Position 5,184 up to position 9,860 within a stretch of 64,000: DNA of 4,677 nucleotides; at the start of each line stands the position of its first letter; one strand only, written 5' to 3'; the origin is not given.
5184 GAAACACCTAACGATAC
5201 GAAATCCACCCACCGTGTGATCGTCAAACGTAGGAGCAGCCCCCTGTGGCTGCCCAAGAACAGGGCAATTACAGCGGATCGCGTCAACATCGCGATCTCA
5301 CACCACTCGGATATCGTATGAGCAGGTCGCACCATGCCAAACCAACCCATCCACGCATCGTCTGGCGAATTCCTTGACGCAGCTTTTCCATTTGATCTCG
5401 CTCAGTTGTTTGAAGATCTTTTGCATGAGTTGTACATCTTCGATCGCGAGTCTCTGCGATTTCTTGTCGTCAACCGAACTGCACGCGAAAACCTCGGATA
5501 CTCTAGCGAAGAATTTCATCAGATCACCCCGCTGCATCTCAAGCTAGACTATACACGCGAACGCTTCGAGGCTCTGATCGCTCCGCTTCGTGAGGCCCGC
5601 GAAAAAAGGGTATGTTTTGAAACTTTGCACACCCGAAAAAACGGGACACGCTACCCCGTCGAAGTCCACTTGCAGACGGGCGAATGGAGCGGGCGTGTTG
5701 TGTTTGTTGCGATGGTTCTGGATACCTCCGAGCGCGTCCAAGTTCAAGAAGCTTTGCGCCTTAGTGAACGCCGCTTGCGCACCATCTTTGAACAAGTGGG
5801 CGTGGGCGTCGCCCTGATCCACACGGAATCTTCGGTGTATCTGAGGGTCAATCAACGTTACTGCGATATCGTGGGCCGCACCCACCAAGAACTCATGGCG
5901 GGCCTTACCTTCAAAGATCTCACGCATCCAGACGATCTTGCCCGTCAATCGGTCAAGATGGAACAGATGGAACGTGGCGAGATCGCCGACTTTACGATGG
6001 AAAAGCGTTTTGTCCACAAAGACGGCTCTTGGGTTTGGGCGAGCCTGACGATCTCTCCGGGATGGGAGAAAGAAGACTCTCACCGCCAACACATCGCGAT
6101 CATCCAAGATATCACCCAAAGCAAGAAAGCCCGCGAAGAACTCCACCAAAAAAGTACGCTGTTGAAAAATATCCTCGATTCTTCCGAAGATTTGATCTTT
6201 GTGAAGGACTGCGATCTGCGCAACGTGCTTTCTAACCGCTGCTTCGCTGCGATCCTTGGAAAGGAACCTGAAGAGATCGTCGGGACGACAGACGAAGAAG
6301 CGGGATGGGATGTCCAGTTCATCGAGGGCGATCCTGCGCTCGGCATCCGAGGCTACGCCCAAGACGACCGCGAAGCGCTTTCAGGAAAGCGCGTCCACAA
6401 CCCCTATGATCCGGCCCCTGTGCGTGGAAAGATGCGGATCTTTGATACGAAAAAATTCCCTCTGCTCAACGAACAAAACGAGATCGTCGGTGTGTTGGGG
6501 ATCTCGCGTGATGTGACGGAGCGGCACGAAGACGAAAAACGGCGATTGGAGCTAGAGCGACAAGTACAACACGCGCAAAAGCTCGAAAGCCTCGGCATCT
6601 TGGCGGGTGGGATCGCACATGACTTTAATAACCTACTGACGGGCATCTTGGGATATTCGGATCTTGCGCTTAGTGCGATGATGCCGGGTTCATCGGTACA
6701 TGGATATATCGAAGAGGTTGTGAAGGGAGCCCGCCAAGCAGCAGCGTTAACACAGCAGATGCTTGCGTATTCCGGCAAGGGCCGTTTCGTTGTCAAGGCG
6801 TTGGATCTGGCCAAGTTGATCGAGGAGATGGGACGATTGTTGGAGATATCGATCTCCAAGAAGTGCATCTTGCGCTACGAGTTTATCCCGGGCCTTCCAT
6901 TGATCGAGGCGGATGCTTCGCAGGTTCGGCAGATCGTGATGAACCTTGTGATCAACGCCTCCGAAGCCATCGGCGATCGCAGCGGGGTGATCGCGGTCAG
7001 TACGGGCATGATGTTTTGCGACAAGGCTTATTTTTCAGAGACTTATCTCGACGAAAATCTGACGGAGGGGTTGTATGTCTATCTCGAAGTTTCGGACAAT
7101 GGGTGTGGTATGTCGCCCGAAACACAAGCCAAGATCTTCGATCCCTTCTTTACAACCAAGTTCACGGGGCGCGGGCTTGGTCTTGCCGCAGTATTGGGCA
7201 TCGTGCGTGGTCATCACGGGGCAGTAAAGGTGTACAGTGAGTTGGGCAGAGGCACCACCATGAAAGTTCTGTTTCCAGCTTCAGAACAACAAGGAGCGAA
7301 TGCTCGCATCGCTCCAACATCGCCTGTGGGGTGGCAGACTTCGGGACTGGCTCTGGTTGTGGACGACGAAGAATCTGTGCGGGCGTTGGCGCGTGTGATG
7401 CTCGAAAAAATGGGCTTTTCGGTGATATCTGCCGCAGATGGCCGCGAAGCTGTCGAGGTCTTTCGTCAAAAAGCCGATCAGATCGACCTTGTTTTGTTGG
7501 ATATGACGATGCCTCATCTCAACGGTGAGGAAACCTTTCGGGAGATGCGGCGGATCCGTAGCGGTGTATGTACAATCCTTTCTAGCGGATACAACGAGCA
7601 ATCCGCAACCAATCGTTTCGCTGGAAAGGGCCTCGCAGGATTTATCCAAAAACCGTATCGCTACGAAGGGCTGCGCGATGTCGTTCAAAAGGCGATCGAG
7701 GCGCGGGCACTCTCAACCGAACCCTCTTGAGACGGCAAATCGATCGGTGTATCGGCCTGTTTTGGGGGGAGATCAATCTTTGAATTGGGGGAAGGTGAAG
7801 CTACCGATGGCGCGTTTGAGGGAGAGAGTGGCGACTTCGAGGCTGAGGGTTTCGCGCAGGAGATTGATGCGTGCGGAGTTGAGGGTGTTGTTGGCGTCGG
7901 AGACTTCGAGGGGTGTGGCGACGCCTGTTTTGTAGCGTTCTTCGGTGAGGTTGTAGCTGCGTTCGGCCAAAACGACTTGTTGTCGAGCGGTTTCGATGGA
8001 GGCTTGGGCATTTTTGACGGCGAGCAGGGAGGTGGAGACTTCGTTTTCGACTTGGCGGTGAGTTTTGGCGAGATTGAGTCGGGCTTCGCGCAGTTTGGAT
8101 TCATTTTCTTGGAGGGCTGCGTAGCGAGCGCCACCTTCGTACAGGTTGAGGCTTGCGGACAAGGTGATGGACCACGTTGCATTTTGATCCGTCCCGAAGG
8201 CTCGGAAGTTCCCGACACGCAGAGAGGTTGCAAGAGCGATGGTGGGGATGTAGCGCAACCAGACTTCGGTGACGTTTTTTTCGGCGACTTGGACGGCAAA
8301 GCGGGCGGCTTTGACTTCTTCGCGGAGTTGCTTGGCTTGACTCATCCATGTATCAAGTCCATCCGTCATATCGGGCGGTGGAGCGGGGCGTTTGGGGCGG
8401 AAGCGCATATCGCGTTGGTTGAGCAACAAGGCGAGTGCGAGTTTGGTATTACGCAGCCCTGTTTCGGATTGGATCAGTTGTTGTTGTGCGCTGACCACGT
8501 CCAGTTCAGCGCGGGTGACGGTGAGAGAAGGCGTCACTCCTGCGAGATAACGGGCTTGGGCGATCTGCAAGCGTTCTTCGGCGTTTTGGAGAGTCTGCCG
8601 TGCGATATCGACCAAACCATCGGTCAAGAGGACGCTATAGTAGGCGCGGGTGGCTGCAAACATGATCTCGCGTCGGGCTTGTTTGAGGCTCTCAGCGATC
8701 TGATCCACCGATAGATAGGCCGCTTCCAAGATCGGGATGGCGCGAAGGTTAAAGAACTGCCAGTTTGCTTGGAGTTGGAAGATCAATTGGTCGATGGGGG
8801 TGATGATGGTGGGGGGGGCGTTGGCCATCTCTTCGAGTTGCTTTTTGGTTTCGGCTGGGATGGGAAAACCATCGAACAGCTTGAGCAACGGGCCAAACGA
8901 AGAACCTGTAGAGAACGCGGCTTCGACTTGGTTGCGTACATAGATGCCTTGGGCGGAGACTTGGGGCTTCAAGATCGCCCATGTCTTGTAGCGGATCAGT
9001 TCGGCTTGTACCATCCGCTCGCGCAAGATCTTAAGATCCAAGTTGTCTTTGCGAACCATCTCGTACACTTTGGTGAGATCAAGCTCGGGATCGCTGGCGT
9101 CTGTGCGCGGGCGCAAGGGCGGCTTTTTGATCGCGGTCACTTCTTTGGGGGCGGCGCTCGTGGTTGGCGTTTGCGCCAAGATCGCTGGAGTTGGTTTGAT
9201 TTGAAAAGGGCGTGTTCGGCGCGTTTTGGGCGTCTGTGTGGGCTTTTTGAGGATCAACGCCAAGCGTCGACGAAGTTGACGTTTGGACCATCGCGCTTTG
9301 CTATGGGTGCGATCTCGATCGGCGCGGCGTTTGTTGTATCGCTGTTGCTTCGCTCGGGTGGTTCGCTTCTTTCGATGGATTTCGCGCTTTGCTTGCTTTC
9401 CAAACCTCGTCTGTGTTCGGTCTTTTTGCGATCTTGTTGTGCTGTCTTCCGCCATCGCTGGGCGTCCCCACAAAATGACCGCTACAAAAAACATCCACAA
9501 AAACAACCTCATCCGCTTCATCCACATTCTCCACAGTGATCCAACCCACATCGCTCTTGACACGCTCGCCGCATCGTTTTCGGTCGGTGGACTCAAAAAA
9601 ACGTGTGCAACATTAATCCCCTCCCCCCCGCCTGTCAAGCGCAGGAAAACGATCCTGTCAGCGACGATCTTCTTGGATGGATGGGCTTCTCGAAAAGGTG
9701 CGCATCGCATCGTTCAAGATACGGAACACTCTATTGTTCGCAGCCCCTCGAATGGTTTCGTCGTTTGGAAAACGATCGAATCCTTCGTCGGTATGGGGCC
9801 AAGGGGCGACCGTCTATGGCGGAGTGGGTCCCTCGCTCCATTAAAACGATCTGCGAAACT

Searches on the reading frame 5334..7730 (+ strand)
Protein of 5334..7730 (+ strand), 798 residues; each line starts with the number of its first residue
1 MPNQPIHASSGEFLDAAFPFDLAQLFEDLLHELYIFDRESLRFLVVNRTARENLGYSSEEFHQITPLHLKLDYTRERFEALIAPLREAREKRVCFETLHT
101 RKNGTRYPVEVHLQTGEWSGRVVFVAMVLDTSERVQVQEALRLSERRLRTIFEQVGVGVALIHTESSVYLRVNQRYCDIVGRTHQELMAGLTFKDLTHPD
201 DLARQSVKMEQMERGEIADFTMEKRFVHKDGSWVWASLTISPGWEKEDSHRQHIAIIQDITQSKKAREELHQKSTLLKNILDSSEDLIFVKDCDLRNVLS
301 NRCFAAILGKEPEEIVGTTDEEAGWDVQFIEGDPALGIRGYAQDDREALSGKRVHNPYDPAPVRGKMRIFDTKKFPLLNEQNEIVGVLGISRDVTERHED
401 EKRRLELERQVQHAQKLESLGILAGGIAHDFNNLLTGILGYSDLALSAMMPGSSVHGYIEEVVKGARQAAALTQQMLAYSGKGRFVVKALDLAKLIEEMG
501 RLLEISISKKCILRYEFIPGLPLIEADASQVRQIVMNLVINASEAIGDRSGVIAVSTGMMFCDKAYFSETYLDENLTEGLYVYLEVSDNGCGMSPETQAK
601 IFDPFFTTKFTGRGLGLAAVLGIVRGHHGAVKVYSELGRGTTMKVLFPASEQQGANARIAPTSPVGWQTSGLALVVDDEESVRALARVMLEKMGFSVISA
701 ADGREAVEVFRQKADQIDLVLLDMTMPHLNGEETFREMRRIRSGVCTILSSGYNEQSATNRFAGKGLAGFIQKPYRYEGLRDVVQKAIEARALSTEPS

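Call 18: search_protein_families(library=pfam, proteins=[window:5334-7730:+], max_evalue=0.001)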
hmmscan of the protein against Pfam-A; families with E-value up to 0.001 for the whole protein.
window:5334-7730:+ (798 aa): 8 families
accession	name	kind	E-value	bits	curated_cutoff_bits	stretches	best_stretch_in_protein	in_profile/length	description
PF08448.16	PAS_4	-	1e-27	97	23.1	2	281-399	1-110/110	PAS fold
PF13426.13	PAS_9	-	1.2e-22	80.5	27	2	158-262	3-103/103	PAS domain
PF00072.30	Response_reg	-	2.9e-21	76.2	30.2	1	674-784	2-110/111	Response regulator receiver domain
PF02518.31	HATPase_c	-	1.5e-18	67.7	26.4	1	527-649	2-109/111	Histidine kinase-, DNA gyrase B-, and HSP90-like ATPase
PF00989.32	PAS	-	1e-17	64.6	22.6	2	147-260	2-113/113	PAS fold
PF08447.18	PAS_3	-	5.2e-14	52.7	25.6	1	170-243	2-75/89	PAS fold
PF13188.13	PAS_8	-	3.3e-11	43.1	21.8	1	146-200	1-54/65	PAS domain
PF00512.31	HisKA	-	6.8e-06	26.5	26.9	1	423-480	5-61/66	His Kinase A (phospho-acceptor) domain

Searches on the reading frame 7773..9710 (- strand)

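Call 18: search_protein_families(library=pfam, proteins=[window:7773-9710:-], max_evalue=0.001)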
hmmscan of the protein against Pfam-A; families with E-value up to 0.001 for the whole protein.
window:7773-9710:- (645 aa): 1 family
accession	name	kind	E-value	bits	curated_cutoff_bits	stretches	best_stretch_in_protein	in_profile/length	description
PF02321.23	OEP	-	3.4e-51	174.1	22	2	452-636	1-187/187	Outer membrane efflux protein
